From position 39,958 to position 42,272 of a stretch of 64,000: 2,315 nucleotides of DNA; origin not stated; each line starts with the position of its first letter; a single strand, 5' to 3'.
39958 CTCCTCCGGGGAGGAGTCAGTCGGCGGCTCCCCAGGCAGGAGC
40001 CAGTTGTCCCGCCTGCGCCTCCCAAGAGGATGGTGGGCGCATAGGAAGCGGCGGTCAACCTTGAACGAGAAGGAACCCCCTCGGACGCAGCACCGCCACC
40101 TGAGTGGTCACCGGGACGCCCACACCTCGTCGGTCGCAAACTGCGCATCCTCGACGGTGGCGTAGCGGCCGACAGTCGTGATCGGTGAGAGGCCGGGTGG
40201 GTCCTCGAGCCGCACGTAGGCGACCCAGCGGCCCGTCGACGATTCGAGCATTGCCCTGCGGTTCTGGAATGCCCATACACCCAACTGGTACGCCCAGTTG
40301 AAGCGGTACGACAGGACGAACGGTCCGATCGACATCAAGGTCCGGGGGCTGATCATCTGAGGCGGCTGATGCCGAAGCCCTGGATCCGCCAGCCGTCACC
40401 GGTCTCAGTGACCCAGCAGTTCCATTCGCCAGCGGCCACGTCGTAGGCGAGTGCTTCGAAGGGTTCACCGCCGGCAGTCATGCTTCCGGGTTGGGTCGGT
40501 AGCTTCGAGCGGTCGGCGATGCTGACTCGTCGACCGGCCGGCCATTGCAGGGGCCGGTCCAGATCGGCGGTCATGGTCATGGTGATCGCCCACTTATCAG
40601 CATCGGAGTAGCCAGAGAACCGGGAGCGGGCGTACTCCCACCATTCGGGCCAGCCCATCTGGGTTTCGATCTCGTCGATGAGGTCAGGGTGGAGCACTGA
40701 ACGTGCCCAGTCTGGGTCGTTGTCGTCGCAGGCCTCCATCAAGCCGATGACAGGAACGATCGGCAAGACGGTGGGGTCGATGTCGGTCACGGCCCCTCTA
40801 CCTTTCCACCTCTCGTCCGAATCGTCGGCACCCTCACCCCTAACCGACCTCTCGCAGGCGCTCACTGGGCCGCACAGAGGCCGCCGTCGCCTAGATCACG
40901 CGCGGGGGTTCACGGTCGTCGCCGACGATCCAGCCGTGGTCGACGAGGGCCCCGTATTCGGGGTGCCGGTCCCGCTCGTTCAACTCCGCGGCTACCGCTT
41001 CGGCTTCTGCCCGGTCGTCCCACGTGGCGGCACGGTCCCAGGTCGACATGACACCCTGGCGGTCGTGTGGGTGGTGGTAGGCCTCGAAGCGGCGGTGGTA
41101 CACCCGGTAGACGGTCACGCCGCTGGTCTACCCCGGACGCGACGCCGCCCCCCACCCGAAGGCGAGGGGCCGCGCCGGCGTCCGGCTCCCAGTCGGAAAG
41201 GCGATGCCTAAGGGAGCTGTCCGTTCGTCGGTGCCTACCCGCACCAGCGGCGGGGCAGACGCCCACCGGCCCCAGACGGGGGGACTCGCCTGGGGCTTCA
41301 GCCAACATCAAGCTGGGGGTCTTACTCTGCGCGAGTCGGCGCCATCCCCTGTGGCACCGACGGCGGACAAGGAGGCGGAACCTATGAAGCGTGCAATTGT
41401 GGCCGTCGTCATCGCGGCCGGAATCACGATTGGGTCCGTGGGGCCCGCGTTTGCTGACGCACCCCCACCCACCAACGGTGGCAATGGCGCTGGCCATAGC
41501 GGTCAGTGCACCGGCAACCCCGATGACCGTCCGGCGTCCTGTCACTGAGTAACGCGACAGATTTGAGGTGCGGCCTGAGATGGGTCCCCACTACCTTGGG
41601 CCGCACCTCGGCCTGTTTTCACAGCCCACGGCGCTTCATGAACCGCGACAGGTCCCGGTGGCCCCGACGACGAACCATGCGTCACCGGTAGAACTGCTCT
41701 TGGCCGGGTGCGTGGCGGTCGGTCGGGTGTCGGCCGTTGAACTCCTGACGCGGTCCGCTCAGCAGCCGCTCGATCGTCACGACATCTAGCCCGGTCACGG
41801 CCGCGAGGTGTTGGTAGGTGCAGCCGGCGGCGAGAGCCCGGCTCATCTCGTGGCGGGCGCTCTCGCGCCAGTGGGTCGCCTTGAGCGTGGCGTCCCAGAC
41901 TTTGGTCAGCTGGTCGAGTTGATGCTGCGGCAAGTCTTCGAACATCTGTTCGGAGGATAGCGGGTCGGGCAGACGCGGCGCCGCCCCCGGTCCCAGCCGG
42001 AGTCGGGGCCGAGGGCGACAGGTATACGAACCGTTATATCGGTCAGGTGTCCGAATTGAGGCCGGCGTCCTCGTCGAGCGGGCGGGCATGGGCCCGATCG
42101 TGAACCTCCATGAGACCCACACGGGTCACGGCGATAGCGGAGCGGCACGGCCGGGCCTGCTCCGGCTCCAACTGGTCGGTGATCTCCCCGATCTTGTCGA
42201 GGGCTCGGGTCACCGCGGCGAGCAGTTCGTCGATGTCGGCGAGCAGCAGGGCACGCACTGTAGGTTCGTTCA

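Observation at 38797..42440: Compositionally distinct ~3.6-kb island of orphan genes, bounded by an imperfect direct repeat and opening with a headless HK97-type capsid gene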

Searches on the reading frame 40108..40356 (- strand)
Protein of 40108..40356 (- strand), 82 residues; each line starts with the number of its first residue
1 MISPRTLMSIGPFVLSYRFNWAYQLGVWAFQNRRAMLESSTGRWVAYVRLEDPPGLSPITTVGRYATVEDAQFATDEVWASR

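Call 4: search_protein_families(library=pfam, max_evalue=1, proteins=[window:40108-40356:-])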
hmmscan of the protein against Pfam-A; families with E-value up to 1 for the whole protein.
window:40108-40356:- (82 aa): 0 families

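Call 5: search_protein_families(library=phrogs, max_evalue=1, proteins=[window:40108-40356:-])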
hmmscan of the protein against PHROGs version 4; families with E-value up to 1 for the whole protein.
window:40108-40356:- (82 aa): 1 family
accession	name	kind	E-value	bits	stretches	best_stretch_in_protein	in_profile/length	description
phrog_3026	-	unknown function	0.0046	18.1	1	36-78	37-77/79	-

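Call 32: search_dna_similar(query=window:40108-40356:-, collection=phages, mode=protein, max_evalue=1, max_rows=10)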
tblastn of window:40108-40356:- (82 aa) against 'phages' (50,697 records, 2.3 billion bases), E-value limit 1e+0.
Records with a match: 2; places in all: 2; records where one place covers at least 80% of the query: 0.
Best place of each record, by identity: <60% 2.
By first word of the organism name: Pectobacterium 2.
By host as written in the record: Pectobacterium carotovorum subsp. brasiliense F128 1; Pectobacterium sp. 1.
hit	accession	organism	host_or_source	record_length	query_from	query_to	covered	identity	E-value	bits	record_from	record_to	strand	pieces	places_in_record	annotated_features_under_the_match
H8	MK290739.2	Pectobacterium phage Q19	Pectobacterium carotovorum subsp. ...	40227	9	43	43%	40.0%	4e-1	34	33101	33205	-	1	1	internal virion protein D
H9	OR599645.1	Pectobacterium phage PcaP1EGY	Pectobacterium sp.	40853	9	43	43%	40.0%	4e-1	34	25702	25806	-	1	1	hypothetical protein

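Call 77: find_homologous_proteins(query=window:40108-40356:-, max_evalue=0.01)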
Query window:40108-40356:- (82 aa): 285 proteins with E <= 0.01 among 285 candidates; the best 120 are listed.
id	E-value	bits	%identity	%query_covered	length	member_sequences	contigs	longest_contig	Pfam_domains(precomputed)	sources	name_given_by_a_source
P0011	2.6e-44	166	100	91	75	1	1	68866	-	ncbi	-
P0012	1.3e-37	145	87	91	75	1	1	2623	-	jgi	jgi:hypothetical protein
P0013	8.3e-36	139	87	91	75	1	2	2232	-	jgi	jgi:hypothetical protein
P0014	1.1e-21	94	68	88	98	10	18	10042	-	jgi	jgi:hypothetical protein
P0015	2.8e-20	89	63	88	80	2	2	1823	-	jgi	jgi:hypothetical protein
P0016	1.1e-19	88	64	88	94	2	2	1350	-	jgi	jgi:hypothetical protein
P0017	1.5e-19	87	72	73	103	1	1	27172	-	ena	-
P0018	1.8e-19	87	72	73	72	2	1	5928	-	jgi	jgi:hypothetical protein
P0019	1.8e-19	87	74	73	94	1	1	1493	-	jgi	jgi:hypothetical protein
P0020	2.3e-19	87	72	73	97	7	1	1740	-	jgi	jgi:hypothetical protein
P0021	2.4e-19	86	87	57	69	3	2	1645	-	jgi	jgi:hypothetical protein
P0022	1.1e-18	84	85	57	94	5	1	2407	-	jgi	jgi:hypothetical protein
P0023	1.2e-18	84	67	73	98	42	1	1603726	-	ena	-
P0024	1.4e-18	84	87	57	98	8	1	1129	-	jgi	jgi:hypothetical protein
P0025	1.5e-18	84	72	73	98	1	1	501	-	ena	-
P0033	9.1e-18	81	58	88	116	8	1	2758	-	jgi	jgi:hypothetical protein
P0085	1.7e-15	74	68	73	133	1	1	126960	-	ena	-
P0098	3.0e-15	73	61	70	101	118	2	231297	-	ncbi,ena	-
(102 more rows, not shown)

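Call 80: find_encoding_contigs(protein=P0023, flank=8000, max_places=3)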
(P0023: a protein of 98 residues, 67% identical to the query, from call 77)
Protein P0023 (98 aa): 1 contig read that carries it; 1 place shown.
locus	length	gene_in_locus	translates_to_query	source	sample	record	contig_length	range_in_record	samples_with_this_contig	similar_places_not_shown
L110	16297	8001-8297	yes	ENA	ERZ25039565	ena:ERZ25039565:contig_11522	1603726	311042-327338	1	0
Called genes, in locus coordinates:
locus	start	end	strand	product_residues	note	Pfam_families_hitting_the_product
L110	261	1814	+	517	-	PF23539:DUF7134, PF00512:HisKA (faint), PF02518:HATPase_c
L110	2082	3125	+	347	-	PF01548:DEDD_Tnp_IS110, PF02371:Transposase_20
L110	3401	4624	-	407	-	PF00872:Transposase_mut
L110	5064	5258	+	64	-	-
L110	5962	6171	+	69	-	-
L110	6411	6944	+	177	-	-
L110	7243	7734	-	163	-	-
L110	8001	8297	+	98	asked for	-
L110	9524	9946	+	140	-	PF00589:Phage_integrase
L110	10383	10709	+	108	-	PF12840:HTH_20, PF01022:HTH_5, PF12802:MarR_2 (faint)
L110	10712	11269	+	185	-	PF10604:Polyketide_cyc2, PF03364:Polyketide_cyc (weak), PF08327:AHSA1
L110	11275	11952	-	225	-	PF04264:YceI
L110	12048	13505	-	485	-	PF00370:FGGY_N, PF02782:FGGY_C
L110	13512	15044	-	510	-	PF01565:FAD_binding_4, PF02913:FAD-oxidase_C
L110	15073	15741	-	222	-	PF11716:MDMPI_N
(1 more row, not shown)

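Call 81: find_encoding_contigs(protein=P0098, flank=8000, max_places=3)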
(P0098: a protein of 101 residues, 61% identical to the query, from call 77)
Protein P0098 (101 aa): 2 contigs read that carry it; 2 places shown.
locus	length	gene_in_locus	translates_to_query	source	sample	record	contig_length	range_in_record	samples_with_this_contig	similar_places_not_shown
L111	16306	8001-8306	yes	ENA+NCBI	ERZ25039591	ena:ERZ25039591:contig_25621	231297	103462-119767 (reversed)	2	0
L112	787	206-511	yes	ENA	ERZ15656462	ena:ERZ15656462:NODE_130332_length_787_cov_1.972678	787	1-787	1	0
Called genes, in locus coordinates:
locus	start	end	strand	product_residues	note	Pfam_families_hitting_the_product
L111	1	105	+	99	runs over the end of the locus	PF02609:Exonuc_VII_S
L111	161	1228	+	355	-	PF00348:polyprenyl_synt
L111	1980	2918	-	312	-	PF00561:Abhydrolase_1, PF00975:Thioesterase (weak), PF12146:Hydrolase_4, PF12697:Abhydrolase_6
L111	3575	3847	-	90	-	-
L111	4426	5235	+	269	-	PF03176:MMPL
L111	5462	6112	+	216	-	PF00440:TetR_N, PF13305:TetR_C_33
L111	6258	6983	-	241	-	PF02592:Vut_1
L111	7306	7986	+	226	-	PF02627:CMD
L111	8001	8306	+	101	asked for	-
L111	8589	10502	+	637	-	PF00211:Guanylate_cyc, PF13481:AAA_25 (faint), PF00196:GerE, PF25872:HTH_77 (weak)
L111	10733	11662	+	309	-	-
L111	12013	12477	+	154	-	-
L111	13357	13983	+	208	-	PF08241:Methyltransf_11, PF13649:Methyltransf_25 (weak), PF13847:Methyltransf_31 (faint)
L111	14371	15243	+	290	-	-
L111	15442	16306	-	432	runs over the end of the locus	PF00067:p450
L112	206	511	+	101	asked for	-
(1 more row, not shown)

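Call 82: find_encoding_contigs(protein=P0011, flank=3000, max_places=2)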
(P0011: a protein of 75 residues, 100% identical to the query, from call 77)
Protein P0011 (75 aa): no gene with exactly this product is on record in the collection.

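Call 84: search_protein_families(library=pfam, max_evalue=1, proteins=[P0014, P0023, P0098, P0033, P0085])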
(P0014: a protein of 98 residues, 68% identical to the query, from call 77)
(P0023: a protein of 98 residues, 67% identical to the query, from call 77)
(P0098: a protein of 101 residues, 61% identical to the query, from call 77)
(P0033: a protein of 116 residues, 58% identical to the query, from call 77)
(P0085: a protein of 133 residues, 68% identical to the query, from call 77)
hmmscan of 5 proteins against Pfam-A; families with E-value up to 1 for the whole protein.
P0014 (98 aa): 0 families

P0023 (98 aa): 0 families

P0098 (101 aa): 0 families

P0033 (116 aa): 0 families

P0085 (133 aa): 0 families

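Call 90: find_related_loci(query=A5, collection=viral_contigs, flank=8000)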
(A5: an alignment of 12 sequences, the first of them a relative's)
Query A5 (98 aa) in viral_contigs; peptide patterns used: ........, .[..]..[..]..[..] (x = any residue, [..] = any of these).
26 stretches matched a pattern, but none encodes a relative of the query by tblastn (E <= 1e-3).

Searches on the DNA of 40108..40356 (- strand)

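Call 105: search_rna_families(source=L110, start=4500, end=11000, threshold=gathering)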
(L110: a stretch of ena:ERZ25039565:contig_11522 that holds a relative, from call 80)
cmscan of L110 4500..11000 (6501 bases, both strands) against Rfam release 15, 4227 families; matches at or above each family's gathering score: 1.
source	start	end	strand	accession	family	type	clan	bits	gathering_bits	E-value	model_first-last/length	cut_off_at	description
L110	9914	10277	-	RF00010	RNaseP_bact_a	Gene; ribozyme;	CL00002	194.7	100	1.7e-62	1-367/367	no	Bacterial RNase P class A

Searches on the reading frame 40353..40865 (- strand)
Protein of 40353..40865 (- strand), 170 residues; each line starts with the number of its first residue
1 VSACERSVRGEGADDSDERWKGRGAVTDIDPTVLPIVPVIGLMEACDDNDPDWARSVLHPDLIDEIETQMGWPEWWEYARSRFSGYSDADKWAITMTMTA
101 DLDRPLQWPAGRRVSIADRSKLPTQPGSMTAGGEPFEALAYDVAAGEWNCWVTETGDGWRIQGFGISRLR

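Call 4: search_protein_families(library=pfam, max_evalue=1, proteins=[window:40353-40865:-])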
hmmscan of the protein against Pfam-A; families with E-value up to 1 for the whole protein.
window:40353-40865:- (170 aa): 0 families

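Call 5: search_protein_families(library=phrogs, max_evalue=1, proteins=[window:40353-40865:-])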
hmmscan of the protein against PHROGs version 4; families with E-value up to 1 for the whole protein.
window:40353-40865:- (170 aa): 0 families

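Call 31: search_dna_similar(query=window:40353-40865:-, collection=phages, mode=protein, max_evalue=1, max_rows=10)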
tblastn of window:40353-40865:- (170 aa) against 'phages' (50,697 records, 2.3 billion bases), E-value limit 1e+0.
No match.

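Call 55: find_homologous_proteins(query=window:40353-40865:-, max_evalue=0.001)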
Query window:40353-40865:- (170 aa): 1 proteins with E <= 0.001 among 54 candidates.
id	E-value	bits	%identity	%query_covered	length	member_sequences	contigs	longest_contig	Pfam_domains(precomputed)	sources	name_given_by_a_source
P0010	6.1e-93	328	97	85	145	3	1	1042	-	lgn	-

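Call 56: find_encoding_contigs(protein=P0010, flank=10000, max_places=6)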
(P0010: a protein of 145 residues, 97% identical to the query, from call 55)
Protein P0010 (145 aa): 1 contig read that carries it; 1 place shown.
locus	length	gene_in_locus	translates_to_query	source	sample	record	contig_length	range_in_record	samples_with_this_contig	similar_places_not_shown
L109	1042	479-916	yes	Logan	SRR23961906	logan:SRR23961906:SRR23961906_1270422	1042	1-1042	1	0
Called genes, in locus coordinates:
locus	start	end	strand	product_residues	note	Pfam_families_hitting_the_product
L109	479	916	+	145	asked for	-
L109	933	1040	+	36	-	?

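Call 74: predict_structure(protein=window:40353-40790:-)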
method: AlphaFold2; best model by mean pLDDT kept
length: 145 residues; sequences in the alignment: 1
mean_pLDDT: 47.8   pTM: 0.46
mean pLDDT of the five models: 47.8, 47.7, 45.6, 43.1, 41.8
residues with pLDDT >= 90: 1; 70-90: 26; 50-70: 25; < 50: 93
segments of 3 or more residues with pLDDT < 50: 1-13, 67-145
pLDDT, mean of each block of 10 residues (from residue 1): 32 59 83 62 75 71 51 34 33 34 30 31 40 40 34
secondary structure, 60 per line:
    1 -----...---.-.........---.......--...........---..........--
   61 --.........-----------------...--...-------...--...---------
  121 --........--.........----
elements in order: H14-22 H26-32 H35-45 H49-58 H63-71 E89-91 E104-106 E109-111 E123-130 E133-141

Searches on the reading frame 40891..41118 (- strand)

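Call 4: search_protein_families(library=pfam, max_evalue=1, proteins=[window:40891-41118:-])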
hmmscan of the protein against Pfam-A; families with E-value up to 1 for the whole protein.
window:40891-41118:- (75 aa): 0 families

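Call 5: search_protein_families(library=phrogs, max_evalue=1, proteins=[window:40891-41118:-])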
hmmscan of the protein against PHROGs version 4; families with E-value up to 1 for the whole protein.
window:40891-41118:- (75 aa): 5 families
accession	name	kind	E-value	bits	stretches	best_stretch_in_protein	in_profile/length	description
phrog_3582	-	unknown function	0.093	14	1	24-48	1-25/46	-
phrog_23299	-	unknown function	0.19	12.8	1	26-56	27-57/71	-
phrog_4854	-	unknown function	0.25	12.7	1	28-70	39-81/86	-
phrog_36629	-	unknown function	0.36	12.4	1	13-61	49-97/115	-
phrog_20740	-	unknown function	0.37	11.8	1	53-70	24-41/59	-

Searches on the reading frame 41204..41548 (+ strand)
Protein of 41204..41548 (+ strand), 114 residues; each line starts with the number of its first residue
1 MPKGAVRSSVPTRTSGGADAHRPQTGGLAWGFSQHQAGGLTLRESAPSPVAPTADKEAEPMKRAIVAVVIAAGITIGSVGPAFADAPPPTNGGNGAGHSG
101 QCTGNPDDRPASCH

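Call 4: search_protein_families(library=pfam, max_evalue=1, proteins=[window:41204-41548:+])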
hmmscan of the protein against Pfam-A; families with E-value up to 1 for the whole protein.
window:41204-41548:+ (114 aa): 1 family
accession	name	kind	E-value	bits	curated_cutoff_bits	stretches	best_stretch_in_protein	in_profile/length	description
PF05757.16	PsbQ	-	0.19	12.2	26.9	1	50-93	30-73/204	Oxygen evolving enhancer protein 3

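Call 5: search_protein_families(library=phrogs, max_evalue=1, proteins=[window:41204-41548:+])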
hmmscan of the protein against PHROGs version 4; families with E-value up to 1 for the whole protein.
window:41204-41548:+ (114 aa): 0 families

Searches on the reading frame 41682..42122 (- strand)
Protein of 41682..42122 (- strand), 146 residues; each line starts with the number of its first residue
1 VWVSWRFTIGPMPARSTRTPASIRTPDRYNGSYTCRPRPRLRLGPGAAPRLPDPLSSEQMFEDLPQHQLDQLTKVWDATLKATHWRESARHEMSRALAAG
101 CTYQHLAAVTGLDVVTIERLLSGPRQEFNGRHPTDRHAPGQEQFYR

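Call 4: search_protein_families(library=pfam, max_evalue=1, proteins=[window:41682-42122:-])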
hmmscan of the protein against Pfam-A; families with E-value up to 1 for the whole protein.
window:41682-42122:- (146 aa): 1 family
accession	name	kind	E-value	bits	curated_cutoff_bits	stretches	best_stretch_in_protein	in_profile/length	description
PF19466.4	DUF6003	-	4.2e-05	23.8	35.4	1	45-120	63-138/140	Family of unknown function (DUF6003)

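Call 5: search_protein_families(library=phrogs, max_evalue=1, proteins=[window:41682-42122:-])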
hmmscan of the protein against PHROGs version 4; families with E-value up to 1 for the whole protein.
window:41682-42122:- (146 aa): 4 families
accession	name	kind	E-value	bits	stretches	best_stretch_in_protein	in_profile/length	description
phrog_664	-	DNA, RNA and nucleotide metabolism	0.018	15.9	1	91-126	90-126/210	DNA binding protein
phrog_836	-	transcription regulation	0.053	14.6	1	81-131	76-124/133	late transcriptional activator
phrog_686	-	DNA, RNA and nucleotide metabolism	0.062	14.6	1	68-118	12-66/76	HTH DNA binding protein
phrog_3557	-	transcription regulation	0.5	11.6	1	97-125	22-50/142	transcriptional regulator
